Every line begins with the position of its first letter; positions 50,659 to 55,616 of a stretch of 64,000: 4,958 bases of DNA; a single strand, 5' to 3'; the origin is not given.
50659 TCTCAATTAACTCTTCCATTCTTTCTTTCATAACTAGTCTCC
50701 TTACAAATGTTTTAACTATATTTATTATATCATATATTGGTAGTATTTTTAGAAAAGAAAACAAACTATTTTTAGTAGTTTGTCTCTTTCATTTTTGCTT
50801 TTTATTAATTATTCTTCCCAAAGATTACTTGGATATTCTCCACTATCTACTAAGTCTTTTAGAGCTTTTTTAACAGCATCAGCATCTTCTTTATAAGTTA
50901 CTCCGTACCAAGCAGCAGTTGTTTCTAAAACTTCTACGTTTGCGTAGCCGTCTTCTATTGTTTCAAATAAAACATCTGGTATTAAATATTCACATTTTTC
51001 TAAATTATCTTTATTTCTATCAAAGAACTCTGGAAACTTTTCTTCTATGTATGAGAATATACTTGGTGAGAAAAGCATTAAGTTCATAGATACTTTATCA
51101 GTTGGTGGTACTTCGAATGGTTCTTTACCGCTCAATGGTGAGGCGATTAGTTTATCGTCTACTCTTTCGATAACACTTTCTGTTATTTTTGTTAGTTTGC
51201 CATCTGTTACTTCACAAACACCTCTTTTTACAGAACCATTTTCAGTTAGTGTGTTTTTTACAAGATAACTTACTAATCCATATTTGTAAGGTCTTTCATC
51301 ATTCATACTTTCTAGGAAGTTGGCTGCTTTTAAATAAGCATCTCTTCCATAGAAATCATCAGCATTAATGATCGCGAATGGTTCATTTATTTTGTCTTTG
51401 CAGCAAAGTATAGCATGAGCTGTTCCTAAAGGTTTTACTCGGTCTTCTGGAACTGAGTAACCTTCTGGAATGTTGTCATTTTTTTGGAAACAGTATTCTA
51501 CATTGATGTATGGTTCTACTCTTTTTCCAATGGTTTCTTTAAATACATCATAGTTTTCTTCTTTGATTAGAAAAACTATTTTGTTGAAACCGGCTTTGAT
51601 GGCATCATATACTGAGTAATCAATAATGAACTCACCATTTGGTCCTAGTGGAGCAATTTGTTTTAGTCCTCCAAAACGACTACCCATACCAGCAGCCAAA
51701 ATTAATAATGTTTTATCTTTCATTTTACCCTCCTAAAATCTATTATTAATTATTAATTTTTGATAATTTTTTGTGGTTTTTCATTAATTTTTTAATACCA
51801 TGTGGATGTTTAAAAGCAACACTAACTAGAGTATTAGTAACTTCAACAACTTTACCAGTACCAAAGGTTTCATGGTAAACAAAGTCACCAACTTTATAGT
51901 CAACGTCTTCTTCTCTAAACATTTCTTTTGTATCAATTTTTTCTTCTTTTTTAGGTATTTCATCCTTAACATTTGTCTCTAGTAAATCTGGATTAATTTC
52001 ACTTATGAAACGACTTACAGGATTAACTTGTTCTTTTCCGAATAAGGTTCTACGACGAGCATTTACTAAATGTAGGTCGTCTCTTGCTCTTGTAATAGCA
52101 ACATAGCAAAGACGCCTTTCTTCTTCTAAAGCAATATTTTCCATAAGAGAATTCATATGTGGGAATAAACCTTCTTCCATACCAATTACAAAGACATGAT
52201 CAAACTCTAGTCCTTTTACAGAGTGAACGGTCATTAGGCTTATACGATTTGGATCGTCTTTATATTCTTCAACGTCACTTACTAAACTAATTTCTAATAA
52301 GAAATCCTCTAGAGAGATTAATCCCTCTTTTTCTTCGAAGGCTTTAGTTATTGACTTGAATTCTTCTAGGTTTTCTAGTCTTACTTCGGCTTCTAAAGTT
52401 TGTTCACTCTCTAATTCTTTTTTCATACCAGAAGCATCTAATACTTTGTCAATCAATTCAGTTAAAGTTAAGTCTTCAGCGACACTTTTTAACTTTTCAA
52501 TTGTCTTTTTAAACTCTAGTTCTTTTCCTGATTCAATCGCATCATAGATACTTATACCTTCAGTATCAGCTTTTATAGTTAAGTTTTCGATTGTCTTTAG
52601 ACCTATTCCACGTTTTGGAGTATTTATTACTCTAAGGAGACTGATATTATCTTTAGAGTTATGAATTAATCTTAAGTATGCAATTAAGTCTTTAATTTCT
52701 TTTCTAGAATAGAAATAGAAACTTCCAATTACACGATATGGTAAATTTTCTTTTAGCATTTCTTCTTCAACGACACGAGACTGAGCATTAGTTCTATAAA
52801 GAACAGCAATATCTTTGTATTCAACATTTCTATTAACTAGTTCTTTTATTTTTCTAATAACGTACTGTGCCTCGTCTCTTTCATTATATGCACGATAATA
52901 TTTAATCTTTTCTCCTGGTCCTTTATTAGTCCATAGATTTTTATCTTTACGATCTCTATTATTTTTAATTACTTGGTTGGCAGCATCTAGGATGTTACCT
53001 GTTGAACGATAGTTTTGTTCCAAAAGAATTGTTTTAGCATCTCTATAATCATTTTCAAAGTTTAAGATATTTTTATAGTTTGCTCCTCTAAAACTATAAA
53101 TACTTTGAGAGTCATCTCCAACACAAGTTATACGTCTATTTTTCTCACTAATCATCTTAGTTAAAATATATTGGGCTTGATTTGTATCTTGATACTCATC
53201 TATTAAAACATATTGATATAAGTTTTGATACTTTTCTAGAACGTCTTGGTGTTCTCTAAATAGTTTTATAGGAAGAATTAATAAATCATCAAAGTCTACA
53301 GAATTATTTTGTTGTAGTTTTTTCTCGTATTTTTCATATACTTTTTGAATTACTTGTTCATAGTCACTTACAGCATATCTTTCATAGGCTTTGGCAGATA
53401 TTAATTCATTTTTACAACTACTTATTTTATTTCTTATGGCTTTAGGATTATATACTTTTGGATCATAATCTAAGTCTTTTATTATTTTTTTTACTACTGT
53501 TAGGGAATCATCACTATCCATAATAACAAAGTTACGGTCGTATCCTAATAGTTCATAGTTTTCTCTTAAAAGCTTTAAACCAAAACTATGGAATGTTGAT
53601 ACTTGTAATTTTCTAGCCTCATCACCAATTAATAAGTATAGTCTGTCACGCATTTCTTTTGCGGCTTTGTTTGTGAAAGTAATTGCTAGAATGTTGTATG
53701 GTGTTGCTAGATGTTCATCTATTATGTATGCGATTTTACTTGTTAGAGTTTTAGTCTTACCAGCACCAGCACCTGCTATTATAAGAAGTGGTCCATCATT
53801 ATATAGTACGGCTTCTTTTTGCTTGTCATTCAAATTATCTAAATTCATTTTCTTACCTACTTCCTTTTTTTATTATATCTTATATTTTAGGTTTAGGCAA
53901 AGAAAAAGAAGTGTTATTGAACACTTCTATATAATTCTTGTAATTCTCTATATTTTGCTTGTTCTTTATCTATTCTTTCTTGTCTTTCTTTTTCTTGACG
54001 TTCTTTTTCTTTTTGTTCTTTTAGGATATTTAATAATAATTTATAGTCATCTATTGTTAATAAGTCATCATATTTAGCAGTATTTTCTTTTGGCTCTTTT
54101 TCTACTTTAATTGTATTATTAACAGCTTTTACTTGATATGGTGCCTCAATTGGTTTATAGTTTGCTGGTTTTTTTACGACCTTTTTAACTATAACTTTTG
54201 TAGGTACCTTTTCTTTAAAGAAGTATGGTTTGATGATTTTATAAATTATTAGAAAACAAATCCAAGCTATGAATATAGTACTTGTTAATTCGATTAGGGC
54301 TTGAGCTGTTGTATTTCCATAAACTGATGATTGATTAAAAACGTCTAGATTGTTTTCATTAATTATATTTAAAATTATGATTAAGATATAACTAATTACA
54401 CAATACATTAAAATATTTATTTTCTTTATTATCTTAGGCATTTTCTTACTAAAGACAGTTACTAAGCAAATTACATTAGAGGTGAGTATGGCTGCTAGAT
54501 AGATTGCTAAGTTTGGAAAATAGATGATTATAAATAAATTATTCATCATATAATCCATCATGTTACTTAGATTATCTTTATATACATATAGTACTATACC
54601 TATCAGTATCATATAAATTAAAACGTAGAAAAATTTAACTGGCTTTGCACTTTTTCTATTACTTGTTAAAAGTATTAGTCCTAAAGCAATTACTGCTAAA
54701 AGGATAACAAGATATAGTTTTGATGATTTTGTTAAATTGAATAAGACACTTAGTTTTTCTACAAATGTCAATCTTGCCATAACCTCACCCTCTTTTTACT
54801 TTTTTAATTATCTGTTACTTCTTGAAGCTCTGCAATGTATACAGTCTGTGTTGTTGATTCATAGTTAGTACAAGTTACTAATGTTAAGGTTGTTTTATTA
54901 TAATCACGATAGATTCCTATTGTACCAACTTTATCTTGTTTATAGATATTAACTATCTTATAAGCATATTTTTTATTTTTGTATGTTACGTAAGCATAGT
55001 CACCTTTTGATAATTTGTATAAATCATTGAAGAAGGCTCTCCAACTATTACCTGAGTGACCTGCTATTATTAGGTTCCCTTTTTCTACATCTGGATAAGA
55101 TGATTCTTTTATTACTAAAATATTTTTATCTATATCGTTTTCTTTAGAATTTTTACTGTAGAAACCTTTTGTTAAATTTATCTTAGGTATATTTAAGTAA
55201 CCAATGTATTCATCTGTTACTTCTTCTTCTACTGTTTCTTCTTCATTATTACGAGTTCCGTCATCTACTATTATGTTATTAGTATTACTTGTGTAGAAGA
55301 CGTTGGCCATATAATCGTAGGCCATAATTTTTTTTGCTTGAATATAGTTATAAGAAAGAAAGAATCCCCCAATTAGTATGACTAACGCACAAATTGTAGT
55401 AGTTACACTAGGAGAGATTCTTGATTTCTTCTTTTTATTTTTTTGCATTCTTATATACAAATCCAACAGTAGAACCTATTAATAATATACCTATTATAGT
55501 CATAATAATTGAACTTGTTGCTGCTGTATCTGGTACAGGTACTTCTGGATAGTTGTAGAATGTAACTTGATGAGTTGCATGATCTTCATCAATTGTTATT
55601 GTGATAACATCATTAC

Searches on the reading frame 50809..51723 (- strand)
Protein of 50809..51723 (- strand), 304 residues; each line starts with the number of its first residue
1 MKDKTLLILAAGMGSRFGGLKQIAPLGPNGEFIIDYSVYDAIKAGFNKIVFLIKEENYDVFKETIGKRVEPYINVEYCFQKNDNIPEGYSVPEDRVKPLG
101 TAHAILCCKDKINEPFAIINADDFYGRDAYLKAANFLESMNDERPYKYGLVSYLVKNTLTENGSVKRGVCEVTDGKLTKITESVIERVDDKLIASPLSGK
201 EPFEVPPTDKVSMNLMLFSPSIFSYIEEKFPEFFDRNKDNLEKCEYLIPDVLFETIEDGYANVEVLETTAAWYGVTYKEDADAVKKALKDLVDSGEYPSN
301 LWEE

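Call 40: search_protein_families(library=pfam, proteins=[window:50809-51723:-], max_evalue=0.001)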
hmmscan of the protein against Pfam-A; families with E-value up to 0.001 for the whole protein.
window:50809-51723:- (304 aa): 2 families
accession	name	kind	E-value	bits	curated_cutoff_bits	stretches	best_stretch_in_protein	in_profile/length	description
PF00483.29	NTP_transferase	-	7.2e-11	42.6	21.2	1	7-273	3-227/245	Nucleotidyl transferase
PF12804.13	NTP_transf_3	-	1.8e-05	25.4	27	1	7-57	2-50/160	MobA-like NTP transferase domain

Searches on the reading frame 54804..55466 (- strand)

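Call 40: search_protein_families(library=pfam, proteins=[window:54804-55466:-], max_evalue=0.001)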
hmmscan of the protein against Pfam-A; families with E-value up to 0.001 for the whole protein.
window:54804-55466:- (220 aa): 1 family
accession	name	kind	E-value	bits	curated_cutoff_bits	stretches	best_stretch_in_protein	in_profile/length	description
PF04203.18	Sortase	-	1.9e-18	66.8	26.6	1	91-212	1-122/125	Sortase domain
